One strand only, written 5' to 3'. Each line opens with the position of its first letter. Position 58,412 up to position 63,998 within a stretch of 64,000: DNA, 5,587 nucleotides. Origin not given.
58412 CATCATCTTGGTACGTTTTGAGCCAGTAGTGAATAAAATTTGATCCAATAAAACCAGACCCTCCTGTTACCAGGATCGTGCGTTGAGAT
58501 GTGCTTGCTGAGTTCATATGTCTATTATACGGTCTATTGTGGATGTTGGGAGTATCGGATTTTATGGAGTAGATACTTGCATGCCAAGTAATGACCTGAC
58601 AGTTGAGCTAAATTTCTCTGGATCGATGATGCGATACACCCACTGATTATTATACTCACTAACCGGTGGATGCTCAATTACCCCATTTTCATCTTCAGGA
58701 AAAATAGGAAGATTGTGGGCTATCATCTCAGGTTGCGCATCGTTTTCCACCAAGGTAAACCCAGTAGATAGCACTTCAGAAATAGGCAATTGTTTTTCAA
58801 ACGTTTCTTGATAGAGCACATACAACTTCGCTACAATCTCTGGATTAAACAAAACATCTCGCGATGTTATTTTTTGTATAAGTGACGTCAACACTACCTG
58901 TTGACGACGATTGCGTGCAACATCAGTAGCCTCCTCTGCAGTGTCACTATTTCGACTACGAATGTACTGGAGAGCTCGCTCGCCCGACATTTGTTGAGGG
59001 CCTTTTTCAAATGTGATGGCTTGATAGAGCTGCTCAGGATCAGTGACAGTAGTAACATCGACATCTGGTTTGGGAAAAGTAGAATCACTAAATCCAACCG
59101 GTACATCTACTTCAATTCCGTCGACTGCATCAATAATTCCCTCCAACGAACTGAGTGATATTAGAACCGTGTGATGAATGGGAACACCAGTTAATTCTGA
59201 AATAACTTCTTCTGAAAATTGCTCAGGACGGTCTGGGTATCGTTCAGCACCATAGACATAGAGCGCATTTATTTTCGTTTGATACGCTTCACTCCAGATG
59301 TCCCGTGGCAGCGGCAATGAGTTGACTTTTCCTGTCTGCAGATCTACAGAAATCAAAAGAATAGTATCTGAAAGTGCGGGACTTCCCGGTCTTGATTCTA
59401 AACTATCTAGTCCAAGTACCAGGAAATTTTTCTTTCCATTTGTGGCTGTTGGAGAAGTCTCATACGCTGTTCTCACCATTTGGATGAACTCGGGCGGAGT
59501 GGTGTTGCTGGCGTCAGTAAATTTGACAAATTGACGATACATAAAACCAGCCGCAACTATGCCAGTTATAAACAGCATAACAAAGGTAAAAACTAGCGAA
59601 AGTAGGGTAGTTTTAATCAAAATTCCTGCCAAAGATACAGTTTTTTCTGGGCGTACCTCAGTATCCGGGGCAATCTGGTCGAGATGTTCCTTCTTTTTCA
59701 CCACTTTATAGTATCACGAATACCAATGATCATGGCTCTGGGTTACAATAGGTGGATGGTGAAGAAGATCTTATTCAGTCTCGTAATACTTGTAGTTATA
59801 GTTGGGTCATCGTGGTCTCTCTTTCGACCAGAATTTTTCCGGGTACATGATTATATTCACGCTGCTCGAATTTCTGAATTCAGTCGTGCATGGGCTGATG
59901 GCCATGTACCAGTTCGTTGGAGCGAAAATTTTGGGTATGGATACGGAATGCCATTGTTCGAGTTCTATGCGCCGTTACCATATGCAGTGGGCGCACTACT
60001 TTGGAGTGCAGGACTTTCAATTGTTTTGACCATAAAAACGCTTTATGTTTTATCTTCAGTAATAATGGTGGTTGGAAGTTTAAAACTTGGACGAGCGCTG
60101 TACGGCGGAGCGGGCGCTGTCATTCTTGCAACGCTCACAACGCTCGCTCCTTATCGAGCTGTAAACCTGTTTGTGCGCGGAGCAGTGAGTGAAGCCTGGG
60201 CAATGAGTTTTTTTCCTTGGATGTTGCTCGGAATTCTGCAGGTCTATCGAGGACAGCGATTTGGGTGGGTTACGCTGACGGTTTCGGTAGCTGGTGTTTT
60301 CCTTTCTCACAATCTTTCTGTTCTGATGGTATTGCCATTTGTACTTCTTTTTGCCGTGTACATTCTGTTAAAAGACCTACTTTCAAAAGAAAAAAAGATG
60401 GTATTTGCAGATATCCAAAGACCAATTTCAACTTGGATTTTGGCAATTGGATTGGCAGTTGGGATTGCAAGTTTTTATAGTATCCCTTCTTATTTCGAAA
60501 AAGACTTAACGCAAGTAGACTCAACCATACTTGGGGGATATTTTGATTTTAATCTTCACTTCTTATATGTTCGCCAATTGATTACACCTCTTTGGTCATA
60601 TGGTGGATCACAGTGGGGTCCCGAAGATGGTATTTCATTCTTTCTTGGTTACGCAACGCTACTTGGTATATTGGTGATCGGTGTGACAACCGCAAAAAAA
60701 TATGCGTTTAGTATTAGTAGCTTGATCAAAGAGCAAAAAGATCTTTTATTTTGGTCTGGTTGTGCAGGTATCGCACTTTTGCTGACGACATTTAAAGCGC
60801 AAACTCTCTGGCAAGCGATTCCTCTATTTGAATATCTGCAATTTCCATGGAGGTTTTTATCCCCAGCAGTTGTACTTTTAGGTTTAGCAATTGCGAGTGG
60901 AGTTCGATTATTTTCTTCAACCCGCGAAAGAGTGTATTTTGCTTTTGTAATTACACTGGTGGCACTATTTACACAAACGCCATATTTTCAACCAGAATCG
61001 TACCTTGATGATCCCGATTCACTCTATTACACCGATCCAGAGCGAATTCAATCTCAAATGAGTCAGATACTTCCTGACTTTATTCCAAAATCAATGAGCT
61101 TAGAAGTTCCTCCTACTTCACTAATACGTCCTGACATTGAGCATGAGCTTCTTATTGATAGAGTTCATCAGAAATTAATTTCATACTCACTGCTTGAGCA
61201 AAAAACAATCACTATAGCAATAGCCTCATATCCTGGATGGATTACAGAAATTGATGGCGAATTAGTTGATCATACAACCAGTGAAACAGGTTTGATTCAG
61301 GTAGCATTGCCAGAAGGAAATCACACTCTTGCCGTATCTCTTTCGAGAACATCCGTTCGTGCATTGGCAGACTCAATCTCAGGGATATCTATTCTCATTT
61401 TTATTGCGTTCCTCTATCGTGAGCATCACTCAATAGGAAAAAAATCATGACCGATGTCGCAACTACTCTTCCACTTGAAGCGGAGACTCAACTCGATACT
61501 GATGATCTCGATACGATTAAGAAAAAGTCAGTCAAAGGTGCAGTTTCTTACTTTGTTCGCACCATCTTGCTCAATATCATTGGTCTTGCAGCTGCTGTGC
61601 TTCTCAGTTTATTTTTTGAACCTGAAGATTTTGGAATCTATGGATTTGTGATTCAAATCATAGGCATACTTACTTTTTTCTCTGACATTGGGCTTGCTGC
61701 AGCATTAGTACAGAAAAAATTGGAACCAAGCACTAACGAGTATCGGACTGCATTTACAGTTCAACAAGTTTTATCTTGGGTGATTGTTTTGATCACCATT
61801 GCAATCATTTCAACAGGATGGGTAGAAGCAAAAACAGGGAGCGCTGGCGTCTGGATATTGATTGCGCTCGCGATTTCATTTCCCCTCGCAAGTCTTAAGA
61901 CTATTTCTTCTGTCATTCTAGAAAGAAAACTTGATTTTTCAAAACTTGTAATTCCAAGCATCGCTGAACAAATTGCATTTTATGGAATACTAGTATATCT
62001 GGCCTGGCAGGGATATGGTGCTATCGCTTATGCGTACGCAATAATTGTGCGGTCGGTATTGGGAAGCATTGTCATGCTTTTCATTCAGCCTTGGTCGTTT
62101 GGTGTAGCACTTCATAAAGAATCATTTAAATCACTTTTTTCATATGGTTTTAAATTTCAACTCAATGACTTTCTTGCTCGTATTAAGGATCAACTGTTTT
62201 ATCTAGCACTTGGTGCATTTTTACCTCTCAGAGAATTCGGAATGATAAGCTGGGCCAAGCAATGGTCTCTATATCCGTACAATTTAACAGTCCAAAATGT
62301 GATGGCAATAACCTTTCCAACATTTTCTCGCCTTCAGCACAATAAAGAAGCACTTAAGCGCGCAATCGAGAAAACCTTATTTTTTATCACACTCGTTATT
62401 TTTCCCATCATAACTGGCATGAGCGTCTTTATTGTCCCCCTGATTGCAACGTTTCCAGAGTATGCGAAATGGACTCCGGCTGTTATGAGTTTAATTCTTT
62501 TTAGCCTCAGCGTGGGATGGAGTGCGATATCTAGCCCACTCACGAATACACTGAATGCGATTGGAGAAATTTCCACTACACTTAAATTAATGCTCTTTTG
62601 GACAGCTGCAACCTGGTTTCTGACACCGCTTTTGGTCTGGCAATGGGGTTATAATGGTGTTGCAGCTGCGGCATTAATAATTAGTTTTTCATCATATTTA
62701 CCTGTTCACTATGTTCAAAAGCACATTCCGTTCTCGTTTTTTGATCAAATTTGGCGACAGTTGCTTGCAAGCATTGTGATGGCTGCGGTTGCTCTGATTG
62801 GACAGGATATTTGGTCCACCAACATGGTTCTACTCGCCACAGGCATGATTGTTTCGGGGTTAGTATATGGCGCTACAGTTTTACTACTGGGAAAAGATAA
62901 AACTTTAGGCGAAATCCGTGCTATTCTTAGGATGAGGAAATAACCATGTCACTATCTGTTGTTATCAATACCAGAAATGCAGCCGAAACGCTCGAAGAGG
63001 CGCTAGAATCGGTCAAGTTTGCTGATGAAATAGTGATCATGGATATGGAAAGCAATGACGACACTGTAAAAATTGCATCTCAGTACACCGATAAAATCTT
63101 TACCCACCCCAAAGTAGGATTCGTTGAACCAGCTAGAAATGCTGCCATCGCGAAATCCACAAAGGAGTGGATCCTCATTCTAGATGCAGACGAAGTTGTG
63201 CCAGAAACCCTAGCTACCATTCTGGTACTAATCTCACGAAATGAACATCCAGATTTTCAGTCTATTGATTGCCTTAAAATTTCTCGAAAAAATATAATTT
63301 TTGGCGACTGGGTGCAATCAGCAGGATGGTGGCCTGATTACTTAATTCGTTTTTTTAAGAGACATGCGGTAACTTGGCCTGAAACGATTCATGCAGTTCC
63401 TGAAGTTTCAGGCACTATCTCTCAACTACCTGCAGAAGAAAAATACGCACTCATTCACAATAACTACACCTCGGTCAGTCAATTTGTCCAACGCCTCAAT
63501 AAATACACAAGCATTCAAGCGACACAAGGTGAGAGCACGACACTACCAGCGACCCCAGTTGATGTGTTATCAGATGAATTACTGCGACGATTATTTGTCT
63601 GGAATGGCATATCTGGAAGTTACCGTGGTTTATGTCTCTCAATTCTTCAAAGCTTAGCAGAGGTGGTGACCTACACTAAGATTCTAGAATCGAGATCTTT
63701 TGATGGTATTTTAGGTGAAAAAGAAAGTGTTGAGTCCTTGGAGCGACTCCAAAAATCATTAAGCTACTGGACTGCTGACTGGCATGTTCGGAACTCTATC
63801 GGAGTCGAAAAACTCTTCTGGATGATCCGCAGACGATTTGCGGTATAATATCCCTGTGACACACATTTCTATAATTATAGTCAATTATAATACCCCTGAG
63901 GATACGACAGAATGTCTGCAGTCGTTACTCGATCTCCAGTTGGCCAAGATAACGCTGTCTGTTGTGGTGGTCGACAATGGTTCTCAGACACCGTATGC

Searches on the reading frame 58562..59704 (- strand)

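Call 20: search_protein_families(library=pfam, proteins=[window:58562-59704:-], max_evalue=0.01)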
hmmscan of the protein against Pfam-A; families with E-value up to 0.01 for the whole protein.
window:58562-59704:- (380 aa): 1 family
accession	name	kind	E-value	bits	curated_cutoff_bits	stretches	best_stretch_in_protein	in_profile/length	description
PF03816.19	LytR_cpsA_psr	-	5.1e-28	98.6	24.6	1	112-280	2-149/150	LytR_cpsA_psr family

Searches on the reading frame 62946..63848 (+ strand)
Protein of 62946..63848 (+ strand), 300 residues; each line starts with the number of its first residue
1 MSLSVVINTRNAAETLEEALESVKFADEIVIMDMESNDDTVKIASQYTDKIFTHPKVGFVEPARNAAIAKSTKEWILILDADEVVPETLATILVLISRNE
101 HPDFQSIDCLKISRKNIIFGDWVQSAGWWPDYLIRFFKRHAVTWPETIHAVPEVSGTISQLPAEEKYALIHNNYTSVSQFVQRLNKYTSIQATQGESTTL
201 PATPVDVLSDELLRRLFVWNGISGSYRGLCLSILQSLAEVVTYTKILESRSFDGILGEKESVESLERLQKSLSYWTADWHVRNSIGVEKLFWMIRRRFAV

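Call 73: find_encoding_contigs(protein=window:62946-63848:+, flank=10000, max_places=2)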
Protein window:62946-63848:+ (300 aa): no gene with exactly this product is on record in the collection.
